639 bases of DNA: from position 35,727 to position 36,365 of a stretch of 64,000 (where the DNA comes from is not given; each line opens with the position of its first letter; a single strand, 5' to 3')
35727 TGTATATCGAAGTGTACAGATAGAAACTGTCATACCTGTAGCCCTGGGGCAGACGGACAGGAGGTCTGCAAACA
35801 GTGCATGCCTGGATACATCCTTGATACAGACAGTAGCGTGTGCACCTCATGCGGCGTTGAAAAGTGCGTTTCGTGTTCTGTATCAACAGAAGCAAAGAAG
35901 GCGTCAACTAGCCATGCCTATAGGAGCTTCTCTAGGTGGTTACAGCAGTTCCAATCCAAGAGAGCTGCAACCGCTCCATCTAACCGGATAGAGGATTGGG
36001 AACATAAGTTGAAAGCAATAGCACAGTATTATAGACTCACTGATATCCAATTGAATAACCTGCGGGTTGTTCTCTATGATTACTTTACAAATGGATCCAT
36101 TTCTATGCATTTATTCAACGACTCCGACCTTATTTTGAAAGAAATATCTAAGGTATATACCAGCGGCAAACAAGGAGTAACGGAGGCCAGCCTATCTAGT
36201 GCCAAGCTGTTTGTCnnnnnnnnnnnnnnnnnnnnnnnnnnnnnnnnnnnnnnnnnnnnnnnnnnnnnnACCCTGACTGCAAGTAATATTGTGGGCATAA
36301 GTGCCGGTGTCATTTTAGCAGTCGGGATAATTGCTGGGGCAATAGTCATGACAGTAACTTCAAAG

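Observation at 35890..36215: HCMP at 34584..36377 has a roughly 110-aa cysteine-free insert between the CXXC array and the last Cys module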

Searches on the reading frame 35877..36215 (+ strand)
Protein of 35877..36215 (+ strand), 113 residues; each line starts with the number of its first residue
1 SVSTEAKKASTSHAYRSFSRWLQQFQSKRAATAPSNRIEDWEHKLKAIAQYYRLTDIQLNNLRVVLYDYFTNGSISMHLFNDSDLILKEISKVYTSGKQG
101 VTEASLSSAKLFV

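Call 4: search_protein_families(library=pfam, proteins=[window:35877-36215:+], max_evalue=1)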
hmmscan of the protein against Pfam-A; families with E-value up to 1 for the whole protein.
window:35877-36215:+ (113 aa): 0 families

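Call 12: search_solved_structures(query=A2, max_evalue=10, show_alignments=3)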
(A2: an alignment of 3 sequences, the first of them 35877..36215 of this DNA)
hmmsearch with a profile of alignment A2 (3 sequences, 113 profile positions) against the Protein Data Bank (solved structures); distinct sequences matched with E-value up to 10: 10.
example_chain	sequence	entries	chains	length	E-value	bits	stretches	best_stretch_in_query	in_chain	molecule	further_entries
6qdv_G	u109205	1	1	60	0.059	16.5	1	18-57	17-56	Protein FAM32A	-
7kuw_A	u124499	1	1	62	0.13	15.3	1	12-46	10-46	Sequence-Based Designed Protein nmt_0994_guided_02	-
7w5a_z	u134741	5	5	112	0.17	15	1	22-57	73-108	Protein FAM32A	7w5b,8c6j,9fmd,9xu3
3pxi_a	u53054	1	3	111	0.36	14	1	42-89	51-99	Adapter protein mecA 1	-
2y1r_I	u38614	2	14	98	0.37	13.9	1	42-89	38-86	ADAPTER PROTEIN MECA 1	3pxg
5iq5_A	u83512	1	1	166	0.7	13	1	7-50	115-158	Macro domain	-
7rpv_A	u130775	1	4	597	0.89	12.7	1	28-98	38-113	Processed angiotensin-converting enzyme 2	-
8fjg_A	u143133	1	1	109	0.89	12.7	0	26-49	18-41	H12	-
3j3r_1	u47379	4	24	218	1.4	12.1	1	43-89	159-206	Adapter protein MecA 1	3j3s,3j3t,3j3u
7rro_1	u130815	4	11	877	2.3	11.4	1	17-46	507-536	EF-hand domain family member B | EF-hand domain-containing family member B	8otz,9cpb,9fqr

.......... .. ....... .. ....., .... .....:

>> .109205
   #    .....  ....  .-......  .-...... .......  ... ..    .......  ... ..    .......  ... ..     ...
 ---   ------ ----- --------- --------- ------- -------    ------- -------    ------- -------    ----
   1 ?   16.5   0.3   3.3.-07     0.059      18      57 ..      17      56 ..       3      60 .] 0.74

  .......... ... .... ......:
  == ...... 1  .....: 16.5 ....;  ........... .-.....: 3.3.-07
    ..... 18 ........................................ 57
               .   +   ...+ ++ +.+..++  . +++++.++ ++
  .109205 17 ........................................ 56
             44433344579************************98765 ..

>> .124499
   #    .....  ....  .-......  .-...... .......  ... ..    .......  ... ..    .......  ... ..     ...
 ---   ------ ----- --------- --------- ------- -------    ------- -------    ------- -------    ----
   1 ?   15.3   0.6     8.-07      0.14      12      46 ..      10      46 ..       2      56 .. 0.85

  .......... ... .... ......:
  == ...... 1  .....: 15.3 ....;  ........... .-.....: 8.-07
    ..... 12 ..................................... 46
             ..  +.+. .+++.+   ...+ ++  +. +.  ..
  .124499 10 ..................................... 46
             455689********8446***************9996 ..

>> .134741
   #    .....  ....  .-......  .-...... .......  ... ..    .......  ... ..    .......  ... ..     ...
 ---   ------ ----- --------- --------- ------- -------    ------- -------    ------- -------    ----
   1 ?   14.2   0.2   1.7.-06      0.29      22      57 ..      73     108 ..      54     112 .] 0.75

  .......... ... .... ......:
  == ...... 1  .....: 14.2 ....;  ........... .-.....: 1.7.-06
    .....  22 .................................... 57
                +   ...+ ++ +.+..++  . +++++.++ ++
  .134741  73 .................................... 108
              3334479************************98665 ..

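Call 18: search_protein_representatives(alignment_id=A2)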
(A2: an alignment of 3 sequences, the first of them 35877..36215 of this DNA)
Query: 3 sequences, 113 profile positions. Proteins with E-value up to 0.001 (for the whole library): 4; up to 1e-10: 2; up to 1e-30: 1. The best 4 are listed.
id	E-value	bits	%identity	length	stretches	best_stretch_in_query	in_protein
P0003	4.6e-53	194.1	-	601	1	1-106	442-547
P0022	1.7e-15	73.0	-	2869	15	54-84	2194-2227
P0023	2.0e-08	50.2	-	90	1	77-113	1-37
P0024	3.7e-05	39.7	-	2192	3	54-76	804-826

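Call 20: predict_structure(alignment_id=A2)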
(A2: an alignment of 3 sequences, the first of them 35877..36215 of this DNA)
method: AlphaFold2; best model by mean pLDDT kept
length: 113 residues; sequences in the alignment: 3
mean_pLDDT: 51.7   pTM: 0.36
mean pLDDT of the five models: 51.7, 48.9, 48.4, 47.3, 42.4
residues with pLDDT >= 90: 0; 70-90: 12; 50-70: 51; < 50: 50
segments of 3 or more residues with pLDDT < 50: 1-11, 13-17, 25-36, 93-113
pLDDT, mean of each block of 10 residues (from residue 1): 35 48 48 50 69 71 67 55 55 45 32 30
secondary structure, 60 per line:
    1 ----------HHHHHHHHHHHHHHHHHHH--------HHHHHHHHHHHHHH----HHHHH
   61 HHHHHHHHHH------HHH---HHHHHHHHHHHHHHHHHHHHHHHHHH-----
elements in order: H11-29 H38-51 H56-70 H83-108

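Call 30: fold_search(model_id=the predicted structure, library=pdb)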
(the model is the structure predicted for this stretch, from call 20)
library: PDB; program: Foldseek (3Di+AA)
matches with E <= 10: 6; with E <= 0.001: 0
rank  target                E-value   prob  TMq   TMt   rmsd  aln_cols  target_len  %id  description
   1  5hxy_C                3.9e+00  0.09  0.25  0.13   7.5        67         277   19  Crystal structure of XerA recombinase (released 2017-02-01)
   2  7qru_G                5.2e+00  0.06  0.25  0.25  12.6        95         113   15  Structure of Bacillus pseudofirmus Mrp antiporter complex, monomer (released 2022-11-09)
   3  4it5_B                5.8e+00  0.11  0.35  0.26   9.8       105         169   15  Chaperone HscB from Vibrio cholerae (released 2013-01-30)
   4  3myf_A                6.9e+00  0.07  0.30  0.29  10.5        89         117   12  The Crystal Structure of the HPT domain from the Hpt Sensor Hybrid Histidine Kinase from Shewanella to 1.80A (released 2010-05-26)
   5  5hxy_A                7.3e+00  0.06  0.25  0.13   7.4        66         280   20  Crystal structure of XerA recombinase (released 2017-02-01)
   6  7s0r_A                8.7e+00  0.03  0.21  0.26  13.7        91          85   15  Crystal Structure of a Complement Factor H-binding Fragment within the B75KN Region of the Group B Streptococcus Beta  (released 2021-12-15)

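Call 53: find_related_loci(query=A2, collection=metagenome_contigs, flank=3000)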
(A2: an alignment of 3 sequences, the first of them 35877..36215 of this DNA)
Query A2 (113 aa) in metagenome_contigs; peptide patterns used: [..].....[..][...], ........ (x = any residue, [..] = any of these).
122 stretches matched a pattern, but none encodes a relative of the query by tblastn (E <= 1e-3).
